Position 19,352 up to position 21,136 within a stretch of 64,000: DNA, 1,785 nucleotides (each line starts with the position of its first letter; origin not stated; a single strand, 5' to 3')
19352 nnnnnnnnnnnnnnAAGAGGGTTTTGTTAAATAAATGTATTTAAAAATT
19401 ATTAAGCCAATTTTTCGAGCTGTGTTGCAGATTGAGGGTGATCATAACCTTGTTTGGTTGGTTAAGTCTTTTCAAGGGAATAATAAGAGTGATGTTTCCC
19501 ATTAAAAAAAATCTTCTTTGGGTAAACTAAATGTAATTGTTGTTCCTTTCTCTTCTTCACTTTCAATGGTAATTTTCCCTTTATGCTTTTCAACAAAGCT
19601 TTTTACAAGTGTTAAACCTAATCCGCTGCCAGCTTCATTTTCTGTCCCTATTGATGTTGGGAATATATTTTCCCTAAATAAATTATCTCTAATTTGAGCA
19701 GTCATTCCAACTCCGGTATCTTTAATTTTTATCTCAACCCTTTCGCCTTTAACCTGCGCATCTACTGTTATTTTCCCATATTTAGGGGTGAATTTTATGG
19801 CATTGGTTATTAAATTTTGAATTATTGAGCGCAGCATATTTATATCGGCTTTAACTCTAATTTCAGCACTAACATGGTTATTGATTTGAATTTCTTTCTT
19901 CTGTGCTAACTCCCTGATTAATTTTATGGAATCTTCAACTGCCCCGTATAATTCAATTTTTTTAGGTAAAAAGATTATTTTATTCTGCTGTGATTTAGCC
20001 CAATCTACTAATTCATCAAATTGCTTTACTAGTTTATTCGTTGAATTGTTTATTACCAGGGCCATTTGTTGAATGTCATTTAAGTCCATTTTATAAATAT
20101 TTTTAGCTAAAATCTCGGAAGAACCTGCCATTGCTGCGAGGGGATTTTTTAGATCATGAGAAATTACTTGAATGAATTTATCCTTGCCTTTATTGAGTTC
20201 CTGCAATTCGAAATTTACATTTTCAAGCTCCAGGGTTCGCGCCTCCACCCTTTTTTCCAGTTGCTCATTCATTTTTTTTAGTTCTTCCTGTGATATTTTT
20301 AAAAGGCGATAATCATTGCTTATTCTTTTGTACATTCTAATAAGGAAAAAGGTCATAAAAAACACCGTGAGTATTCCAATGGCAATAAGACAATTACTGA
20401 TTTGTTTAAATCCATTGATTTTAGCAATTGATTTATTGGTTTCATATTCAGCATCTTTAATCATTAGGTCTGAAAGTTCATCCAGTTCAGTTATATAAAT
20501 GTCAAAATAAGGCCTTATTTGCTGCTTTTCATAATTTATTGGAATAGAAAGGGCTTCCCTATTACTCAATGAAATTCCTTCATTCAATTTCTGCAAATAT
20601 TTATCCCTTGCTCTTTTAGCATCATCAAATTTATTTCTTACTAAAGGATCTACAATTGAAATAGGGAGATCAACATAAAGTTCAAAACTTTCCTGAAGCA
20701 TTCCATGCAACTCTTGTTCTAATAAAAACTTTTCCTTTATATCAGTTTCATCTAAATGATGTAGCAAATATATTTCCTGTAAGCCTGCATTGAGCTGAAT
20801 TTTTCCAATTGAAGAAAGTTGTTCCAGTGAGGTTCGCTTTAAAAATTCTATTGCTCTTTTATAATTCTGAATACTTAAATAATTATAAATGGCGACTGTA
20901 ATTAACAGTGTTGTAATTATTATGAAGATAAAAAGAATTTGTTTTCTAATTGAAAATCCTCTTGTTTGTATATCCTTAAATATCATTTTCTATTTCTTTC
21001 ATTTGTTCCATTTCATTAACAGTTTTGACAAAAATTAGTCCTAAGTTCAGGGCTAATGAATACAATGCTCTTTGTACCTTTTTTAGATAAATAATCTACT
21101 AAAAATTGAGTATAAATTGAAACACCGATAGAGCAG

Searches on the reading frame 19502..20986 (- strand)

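Call 23: search_protein_families(library=pfam, proteins=[window:19502-20986:-], max_evalue=0.001)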
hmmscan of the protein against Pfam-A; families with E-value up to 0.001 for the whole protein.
window:19502-20986:- (494 aa): 5 families
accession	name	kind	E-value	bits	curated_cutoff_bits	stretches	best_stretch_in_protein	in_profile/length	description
PF02518.31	HATPase_c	-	1.7e-27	96.4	26.4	1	381-491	2-110/111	Histidine kinase-, DNA gyrase B-, and HSP90-like ATPase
PF12729.13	4HB_MCP_1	-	1.7e-13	50.9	27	1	11-187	2-178/181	Four helix bundle sensory module for signal transduction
PF00512.31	HisKA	-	3.2e-10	40.3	26.9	1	268-334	2-65/66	His Kinase A (phospho-acceptor) domain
PF13581.12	HATPase_c_2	-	7.6e-07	29.6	27.4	1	384-487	31-126/127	Histidine kinase-like ATPase domain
PF02203.21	TarH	-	0.0006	20.2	25.2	0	11-177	5-175/177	Tar ligand binding domain homologue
